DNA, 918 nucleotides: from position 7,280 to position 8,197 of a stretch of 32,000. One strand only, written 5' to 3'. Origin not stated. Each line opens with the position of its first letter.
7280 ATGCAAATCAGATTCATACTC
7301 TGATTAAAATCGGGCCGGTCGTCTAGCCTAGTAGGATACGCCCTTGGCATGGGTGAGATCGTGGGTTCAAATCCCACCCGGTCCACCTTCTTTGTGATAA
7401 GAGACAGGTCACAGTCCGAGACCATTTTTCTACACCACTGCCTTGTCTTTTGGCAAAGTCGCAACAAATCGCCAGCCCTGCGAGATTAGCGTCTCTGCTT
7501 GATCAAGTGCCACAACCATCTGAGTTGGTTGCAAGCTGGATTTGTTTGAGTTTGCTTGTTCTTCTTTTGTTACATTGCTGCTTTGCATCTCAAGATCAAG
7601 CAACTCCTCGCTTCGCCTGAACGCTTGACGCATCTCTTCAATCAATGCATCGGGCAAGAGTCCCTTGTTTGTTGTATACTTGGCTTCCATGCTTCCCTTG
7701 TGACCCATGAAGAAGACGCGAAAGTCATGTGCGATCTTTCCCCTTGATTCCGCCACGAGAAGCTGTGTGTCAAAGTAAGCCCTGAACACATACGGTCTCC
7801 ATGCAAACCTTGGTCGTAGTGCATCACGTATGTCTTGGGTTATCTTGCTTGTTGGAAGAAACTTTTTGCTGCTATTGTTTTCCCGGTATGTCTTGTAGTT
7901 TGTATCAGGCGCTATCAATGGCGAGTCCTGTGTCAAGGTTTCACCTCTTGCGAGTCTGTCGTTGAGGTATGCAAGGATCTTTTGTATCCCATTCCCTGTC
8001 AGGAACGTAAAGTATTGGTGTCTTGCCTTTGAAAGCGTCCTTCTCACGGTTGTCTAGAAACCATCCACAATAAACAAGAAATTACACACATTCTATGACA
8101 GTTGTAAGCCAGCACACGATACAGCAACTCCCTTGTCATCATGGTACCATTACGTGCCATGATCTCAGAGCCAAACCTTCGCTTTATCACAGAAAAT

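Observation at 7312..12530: tRNA-Ala(GGC) is an integration hotspot: an exact 22-bp repeat of the tRNA 3' end plus a second decayed integrase 3' end bracket a ~5 kb GC-rich island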

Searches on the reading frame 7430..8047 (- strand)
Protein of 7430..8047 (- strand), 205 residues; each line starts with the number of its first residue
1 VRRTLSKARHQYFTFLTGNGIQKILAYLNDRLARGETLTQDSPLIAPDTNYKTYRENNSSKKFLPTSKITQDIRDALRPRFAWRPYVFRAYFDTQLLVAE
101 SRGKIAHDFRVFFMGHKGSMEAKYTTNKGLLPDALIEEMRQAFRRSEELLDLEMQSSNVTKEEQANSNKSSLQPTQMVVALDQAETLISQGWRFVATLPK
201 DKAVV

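Call 8: search_protein_families(library=pfam, proteins=[window:7430-8047:-], max_evalue=0.01)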
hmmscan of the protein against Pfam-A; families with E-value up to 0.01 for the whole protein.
window:7430-8047:- (205 aa): 1 family
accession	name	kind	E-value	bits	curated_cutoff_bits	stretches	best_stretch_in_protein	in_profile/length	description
PF15302.11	P33MONOX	-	0.002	18.5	27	1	115-178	105-163/291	P33 mono-oxygenase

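Call 12: search_protein_families(library=phrogs, proteins=[window:7430-8047:-], max_evalue=0.1)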
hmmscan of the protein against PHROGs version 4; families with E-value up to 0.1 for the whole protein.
window:7430-8047:- (205 aa): 0 families

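Call 13: search_protein_families(library=ncbifam, proteins=[window:7430-8047:-], max_evalue=0.1)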
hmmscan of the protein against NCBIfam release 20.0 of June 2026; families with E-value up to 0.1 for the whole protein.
window:7430-8047:- (205 aa): 1 family
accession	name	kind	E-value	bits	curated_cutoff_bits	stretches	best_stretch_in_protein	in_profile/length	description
NF008729.0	PRK11747.1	equivalog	0.047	12.1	598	1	118-199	335-419/703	ATP-dependent DNA helicase DinG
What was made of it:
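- On IS5 family insertion sequence (part 8048-9022): Both NCBIfam scores are below the curated cut-off because the ORF is split (calls 8, 13).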

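Call 14: find_homologous_proteins(query=window:7430-8047:-, max_evalue=0.001)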
Query window:7430-8047:- (205 aa): 274 proteins with E <= 0.001 among 408 candidates; the best 120 are listed.
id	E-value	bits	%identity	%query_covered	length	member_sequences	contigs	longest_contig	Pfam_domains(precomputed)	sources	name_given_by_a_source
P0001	5.4e-112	390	86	100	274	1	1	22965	-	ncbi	-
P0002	1.9e-111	388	85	100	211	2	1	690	-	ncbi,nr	ncbi:MAG: hypothetical protein KGI27_15165, partial [Thaumarchaeota archaeon]|nr:hypothetical protei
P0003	9.8e-111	386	86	100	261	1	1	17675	-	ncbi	-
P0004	2.7e-104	365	99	82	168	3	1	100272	-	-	-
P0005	1.4e-95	336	75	100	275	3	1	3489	-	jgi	jgi:hypothetical protein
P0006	2.5e-92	326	73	100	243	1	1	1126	-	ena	-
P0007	1.9e-89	316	70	100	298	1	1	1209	-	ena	-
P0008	3.0e-87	309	69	100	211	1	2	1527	-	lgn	-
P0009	2.9e-86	306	65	100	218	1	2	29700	-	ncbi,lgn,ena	-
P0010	2.9e-86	306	69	100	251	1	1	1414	-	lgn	-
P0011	5.3e-81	289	63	100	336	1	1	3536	-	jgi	jgi:hypothetical protein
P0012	3.6e-80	286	63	100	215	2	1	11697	-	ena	-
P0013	4.7e-75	269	61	100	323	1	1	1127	-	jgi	jgi:hypothetical protein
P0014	1.4e-72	261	60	100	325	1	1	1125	-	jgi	jgi:hypothetical protein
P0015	8.1e-71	256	71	77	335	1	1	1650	-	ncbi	-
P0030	4.9e-67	243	58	91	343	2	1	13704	-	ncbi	-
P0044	1.4e-64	235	56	100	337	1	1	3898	-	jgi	jgi:hypothetical protein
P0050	1.1e-63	232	55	100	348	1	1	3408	-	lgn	-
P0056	2.5e-63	231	66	77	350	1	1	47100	-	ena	-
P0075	6.6e-61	223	55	89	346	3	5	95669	-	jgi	jgi:hypothetical protein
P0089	4.3e-59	217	57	94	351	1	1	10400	-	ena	-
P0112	9.5e-53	197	54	89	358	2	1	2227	-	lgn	-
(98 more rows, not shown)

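Call 16: search_solved_structures(query=A2, max_evalue=1, show_alignments=2)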
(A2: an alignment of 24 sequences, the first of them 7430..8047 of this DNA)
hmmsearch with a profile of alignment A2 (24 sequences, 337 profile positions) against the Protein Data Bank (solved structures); distinct sequences matched with E-value up to 1: 0.
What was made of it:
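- Tried and rejected: A sequence search of the PDB with the narrow profile A2 found nothing (call 16).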

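Call 17: search_protein_families(library=pfam, proteins=[P0011, P0030, P0050, P0056, P0075, P0089, P0112, P0044], max_evalue=1)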
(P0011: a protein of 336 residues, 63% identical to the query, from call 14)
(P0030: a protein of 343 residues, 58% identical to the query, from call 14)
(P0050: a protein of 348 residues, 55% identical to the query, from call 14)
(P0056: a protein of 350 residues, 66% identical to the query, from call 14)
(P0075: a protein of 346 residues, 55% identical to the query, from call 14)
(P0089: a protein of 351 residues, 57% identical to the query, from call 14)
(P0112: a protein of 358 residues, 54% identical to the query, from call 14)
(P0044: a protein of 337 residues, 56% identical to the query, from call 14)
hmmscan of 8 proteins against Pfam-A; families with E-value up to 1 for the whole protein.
P0011 (336 aa): 1 family
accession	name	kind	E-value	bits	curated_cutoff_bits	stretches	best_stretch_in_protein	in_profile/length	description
PF11551.14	Omp28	-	0.041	14.2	34.9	1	241-322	11-84/171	Outer membrane protein Omp28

P0030 (343 aa): 1 family
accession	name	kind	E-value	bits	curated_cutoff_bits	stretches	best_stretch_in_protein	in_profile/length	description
PF17035.10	BET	-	0.072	13.6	24.5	1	306-332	5-31/64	Bromodomain extra-terminal - transcription regulation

P0050 (348 aa): 2 families
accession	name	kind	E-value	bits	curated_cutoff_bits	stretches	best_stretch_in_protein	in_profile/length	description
PF14249.11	Tocopherol_cycl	-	0.11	11.9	26.6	1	305-344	75-114/335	Tocopherol cyclase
PF17562.7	Styelin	-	0.86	10.5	27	0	257-312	5-54/59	Styelin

P0056 (350 aa): 1 family
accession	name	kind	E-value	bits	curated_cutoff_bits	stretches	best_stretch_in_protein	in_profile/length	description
PF08986.15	DUF1889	-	0.13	12.7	26.9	1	30-69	51-88/96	Domain of unknown function (DUF1889)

P0075 (346 aa): 1 family
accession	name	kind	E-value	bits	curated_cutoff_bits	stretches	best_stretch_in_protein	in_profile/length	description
PF23357.1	DUF7088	-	0.17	12.5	27.8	0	32-75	31-73/105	Domain of unknown function (DUF7088)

P0089 (351 aa): 0 families

P0112 (358 aa): 0 families

P0044 (337 aa): 0 families
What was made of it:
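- On Tyrosine recombinase superfamily (Pfam PF00589 clan): None for 8 gene-called relatives at E<=1 (call 17).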

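Call 29: predict_structure(alignment_id=A3)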
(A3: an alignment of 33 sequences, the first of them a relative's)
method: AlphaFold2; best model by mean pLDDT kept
length: 348 residues; sequences in the alignment: 33
mean_pLDDT: 72.2   pTM: 0.63
mean pLDDT of the five models: 72.2, 72.1, 71.3, 69.8, 68.7
residues with pLDDT >= 90: 46; 70-90: 183; 50-70: 62; < 50: 57
segments of 3 or more residues with pLDDT < 50: 237-282, 307-315
pLDDT, mean of each block of 10 residues (from residue 1): 82 89 89 87 77 87 83 64 60 77 86 81 90 94 90 84 78 90 89 91 55 75 78 51 38 27 29 34 61 66 50 55 84 77 76
secondary structure, 60 per line:
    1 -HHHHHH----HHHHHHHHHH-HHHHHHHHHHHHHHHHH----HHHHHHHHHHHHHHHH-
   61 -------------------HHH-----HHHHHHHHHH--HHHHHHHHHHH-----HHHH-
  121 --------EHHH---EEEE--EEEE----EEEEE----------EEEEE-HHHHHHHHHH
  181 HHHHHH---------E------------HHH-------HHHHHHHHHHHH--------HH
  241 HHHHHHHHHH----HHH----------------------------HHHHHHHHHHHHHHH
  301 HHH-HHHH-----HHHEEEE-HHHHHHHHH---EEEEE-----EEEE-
elements in order: H2-7 H12-21 H23-39 H44-59 H88-97 H100-110 H116-119 E136-139 E142-145 E150-154 E165-169 H171-186 H219-230 H239-250 H286-303 H305-308 E317-320 H322-330 E334-338 E344-347
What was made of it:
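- The AlphaFold model is only moderate (pLDDT 72), with low confidence over the most conserved segment (call 29).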

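Call 33: fold_search(model_id=the predicted structure, library=pdb)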
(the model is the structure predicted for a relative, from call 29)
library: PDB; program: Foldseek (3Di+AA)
matches with E <= 10: 43; with E <= 0.001: 2
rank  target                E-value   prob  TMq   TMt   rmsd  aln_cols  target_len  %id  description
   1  5hxy_C                6.5e-04  1.00  0.31  0.38  15.2       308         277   17  Crystal structure of XerA recombinase (released 2017-02-01)
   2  5hxy_A                7.6e-04  1.00  0.31  0.37  15.3       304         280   19  Crystal structure of XerA recombinase (released 2017-02-01)
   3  5hxy_B                1.6e-03  1.00  0.30  0.37  15.3       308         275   18  Crystal structure of XerA recombinase (released 2017-02-01)
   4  1ma7_B                1.9e-03  1.00  0.26  0.28  15.7       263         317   12  Crystal structure of Cre site-specific recombinase complexed with a mutant DNA substrate, LoxP-A8/T27 (released 2003-07-08)
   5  5hxy_F                2.0e-03  1.00  0.30  0.37  14.7       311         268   17  Crystal structure of XerA recombinase (released 2017-02-01)
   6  4crx_A                2.2e-03  0.99  0.29  0.31  15.3       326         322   12  ASYMMETRIC DNA-BENDING IN THE CRE-LOXP SITE-SPECIFIC RECOMBINATION SYNAPSE (released 1999-06-14)
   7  5u91_E                2.5e-03  0.98  0.28  0.29  16.1       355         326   14  Crystal structure of Tre/loxLTR complex (released 2017-07-26)
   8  5u91_A                2.8e-03  0.99  0.26  0.27  15.3       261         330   15  Crystal structure of Tre/loxLTR complex (released 2017-07-26)
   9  2hoi_A                3.1e-03  0.99  0.25  0.27  15.2       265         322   14  Crystal structure of the tetrameric pre-cleavage synaptic complex in the cre-loxp site-specific recombination (released 2007-06-26)
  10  1ma7_A                3.6e-03  0.97  0.28  0.29  15.8       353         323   12  Crystal structure of Cre site-specific recombinase complexed with a mutant DNA substrate, LoxP-A8/T27 (released 2003-07-08)
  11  2hof_B                3.8e-03  0.99  0.25  0.27  15.7       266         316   13  Crystal structure of the pre-cleavage synaptic complex in the cre-loxp site-specific recombination (released 2007-06-26)
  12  2crx_B                4.1e-03  0.99  0.25  0.28  15.0       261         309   13  STRUCTURE OF THE HOLLIDAY JUNCTION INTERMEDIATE IN CRE-LOXP SITE-SPECIFIC RECOMBINATION (released 1999-12-14)
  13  1pvr_B                4.5e-03  0.98  0.24  0.26  15.8       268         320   13  BASIS FOR A SWITCH IN SUBSTRATE SPECIFICITY: CRYSTAL STRUCTURE OF SELECTED VARIANT OF CRE SITE-SPECIFIC RECOMBINASE, L (released 2004-02-17)
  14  5u91_B                5.0e-03  0.97  0.29  0.30  16.6       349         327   14  Crystal structure of Tre/loxLTR complex (released 2017-07-26)
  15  1f44_A                5.3e-03  0.99  0.26  0.29  16.0       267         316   12  CRYSTAL STRUCTURE OF TRIMERIC CRE RECOMBINASE-LOX COMPLEX (released 2001-10-12)
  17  5hxy_D                6.6e-03  0.99  0.31  0.38  15.4       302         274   17  Crystal structure of XerA recombinase (released 2017-02-01)
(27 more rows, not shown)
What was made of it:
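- On Tyrosine recombinase superfamily (Pfam PF00589 clan): TM-scores are low (about 0.3) and the model is moderate (pLDDT 72) (calls 29, 33).
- Twenty-nine of the top 30 Foldseek PDB matches to the AlphaFold model are tyrosine recombinases, and the other (rank 26) is human topoisomerase I (call 33).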

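Call 34: find_related_loci(query=A3, collection=metagenome_contigs, flank=10000)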
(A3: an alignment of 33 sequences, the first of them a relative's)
Query A3 (348 aa) in metagenome_contigs; peptide patterns used: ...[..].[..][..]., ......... (x = any residue, [..] = any of these).
441 stretches matched a pattern; 339 encode a relative of the query (tblastn E <= 1e-3); the best 80 are kept; 80 distinct loci.
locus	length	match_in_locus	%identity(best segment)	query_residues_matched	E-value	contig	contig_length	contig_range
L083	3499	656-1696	77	3-348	0e+0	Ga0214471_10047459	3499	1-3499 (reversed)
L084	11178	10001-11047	77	1-348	0e+0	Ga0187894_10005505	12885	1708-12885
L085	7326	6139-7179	77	3-348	0e+0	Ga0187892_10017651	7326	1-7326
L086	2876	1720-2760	76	3-348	0e+0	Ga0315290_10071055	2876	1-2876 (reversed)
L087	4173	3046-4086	75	3-348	0e+0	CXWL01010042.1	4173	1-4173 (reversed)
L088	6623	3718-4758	75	3-348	0e+0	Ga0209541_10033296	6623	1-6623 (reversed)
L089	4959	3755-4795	74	3-348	0e+0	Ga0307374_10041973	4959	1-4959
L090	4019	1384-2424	75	3-348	0e+0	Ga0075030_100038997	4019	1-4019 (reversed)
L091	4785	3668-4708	75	3-348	0e+0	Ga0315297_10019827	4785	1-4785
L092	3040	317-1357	74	3-348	0e+0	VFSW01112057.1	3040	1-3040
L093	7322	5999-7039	74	3-348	0e+0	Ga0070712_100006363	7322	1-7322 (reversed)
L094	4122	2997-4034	74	3-347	0e+0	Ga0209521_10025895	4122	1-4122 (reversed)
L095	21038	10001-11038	74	3-347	0e+0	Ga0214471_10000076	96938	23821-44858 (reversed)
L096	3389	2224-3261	74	3-347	0e+0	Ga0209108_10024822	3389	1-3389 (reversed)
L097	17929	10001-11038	74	3-347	0e+0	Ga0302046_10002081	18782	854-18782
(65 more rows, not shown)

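Call 35: find_related_loci(query=A3, collection=viral_contigs, flank=10000)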
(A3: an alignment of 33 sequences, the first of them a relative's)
Query A3 (348 aa) in viral_contigs; peptide patterns used: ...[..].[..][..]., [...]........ (x = any residue, [..] = any of these).
27 stretches matched a pattern, but none encodes a relative of the query by tblastn (E <= 1e-3).

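Call 42: find_encoding_contigs(protein=P0003, flank=10000, max_places=3)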
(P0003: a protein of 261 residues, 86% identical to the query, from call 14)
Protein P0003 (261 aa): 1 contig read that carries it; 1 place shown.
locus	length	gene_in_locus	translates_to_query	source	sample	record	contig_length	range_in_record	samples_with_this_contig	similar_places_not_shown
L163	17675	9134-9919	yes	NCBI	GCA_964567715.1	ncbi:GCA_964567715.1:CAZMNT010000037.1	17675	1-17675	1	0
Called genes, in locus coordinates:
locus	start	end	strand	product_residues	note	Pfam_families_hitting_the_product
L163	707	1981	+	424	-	PF00270:DEAD, PF04851:ResIII (weak), PF00271:Helicase_C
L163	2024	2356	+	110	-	PF00085:Thioredoxin, PF14595:Thioredoxin_9 (faint), PF13098:Thioredoxin_2, PF13905:Thioredoxin_8 (weak)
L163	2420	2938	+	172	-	PF13240:Zn_Ribbon_1 (weak), PF13248:Zn_ribbon_3 (weak)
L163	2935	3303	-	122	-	PF12773:DZR (weak), PF13240:Zn_Ribbon_1, PF13248:Zn_ribbon_3 (weak)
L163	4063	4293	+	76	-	PF14947:HTH_45 (weak)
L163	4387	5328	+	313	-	-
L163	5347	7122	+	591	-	-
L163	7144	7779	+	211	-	-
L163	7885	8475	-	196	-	-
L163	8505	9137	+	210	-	-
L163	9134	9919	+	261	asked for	-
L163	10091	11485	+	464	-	PF07969:Amidohydro_3 (weak), PF01979:Amidohydro_1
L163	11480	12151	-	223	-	PF06026:Rib_5-P_isom_A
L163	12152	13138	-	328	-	-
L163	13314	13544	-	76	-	PF01423:LSM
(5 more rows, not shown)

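Call 62: search_dna_similar(query=P0050, collection=phages, mode=protein, max_evalue=0.001, max_rows=10)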
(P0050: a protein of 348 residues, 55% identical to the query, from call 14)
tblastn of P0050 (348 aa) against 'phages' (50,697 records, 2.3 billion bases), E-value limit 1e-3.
No match.

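Call 63: search_dna_similar(query=P0050, collection=plasmids, mode=protein, max_evalue=0.001, max_rows=10)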
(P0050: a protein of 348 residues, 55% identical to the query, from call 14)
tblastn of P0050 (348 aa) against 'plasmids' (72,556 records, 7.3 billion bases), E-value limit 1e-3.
No match.
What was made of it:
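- On Provirus: No relative of the integrase in IMG/VR, GenBank phages or PLSDB plasmids (calls 35, 62, 63).
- Tried and rejected: IMG/VR, GenBank phages and PLSDB plasmids hold no relatives of the integrase (calls 35, 62, 63).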

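Call 74: search_protein_representatives(alignment_id=A3)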
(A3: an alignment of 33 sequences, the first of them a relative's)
Query: 33 sequences, 317 profile positions. Proteins with E-value up to 0.001 (for the whole library): 1803; up to 1e-10: 1047; up to 1e-30: 514. The best 150 are listed.
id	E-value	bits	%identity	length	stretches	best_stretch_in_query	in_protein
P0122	1.3e-145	500.8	-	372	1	2-313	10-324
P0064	8.1e-141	485.0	-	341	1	21-306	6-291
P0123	6.6e-133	459.0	-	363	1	1-250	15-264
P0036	1.5e-127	441.4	-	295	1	42-313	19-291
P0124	6.3e-113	393.3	-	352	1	1-282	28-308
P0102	2.1e-106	371.9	-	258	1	60-303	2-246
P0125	1.8e-102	359.0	-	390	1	2-305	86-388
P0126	5.9e-102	357.3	-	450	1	1-282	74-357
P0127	5.1e-101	354.2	-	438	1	1-275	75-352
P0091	2.3e-100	352.1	-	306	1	83-289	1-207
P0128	1.6e-99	349.3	-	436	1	4-304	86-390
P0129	1.7e-99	349.2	-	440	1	3-305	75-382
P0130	4.8e-99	347.7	-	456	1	1-285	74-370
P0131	1.7e-98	345.9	-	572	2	2-300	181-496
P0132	2.2e-98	345.6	-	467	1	3-276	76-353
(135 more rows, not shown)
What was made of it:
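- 274 relatives at 90% clustering and 1803 clusters at 50% clustering (calls 14, 74).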

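Call 76: search_protein_families(library=pfam, alignment_id=A6, max_evalue=0.01)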
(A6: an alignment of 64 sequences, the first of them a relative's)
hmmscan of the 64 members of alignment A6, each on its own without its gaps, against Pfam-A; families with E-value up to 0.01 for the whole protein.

A. member 1, P0126 (450 aa): 1 family
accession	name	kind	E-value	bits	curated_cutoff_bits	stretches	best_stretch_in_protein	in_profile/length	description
PF19924.4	DUF6387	-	0.0044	17.1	28.9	1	322-417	95-190/258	Family of unknown function (DUF6387)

B. families by the number of members that match (of 64 scanned): 4 families
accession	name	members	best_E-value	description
PF00589.27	Phage_integrase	17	7.5e-10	Phage integrase family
PF19924.4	DUF6387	1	0.0044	Family of unknown function (DUF6387)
PF02899.23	Phage_int_SAM_1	1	0.008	Phage integrase, N-terminal SAM-like domain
PF25310.1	VG15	1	0.0086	VG15 protein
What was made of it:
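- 17 of those 64 match PF00589, best E 7.5e-10 (call 76).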
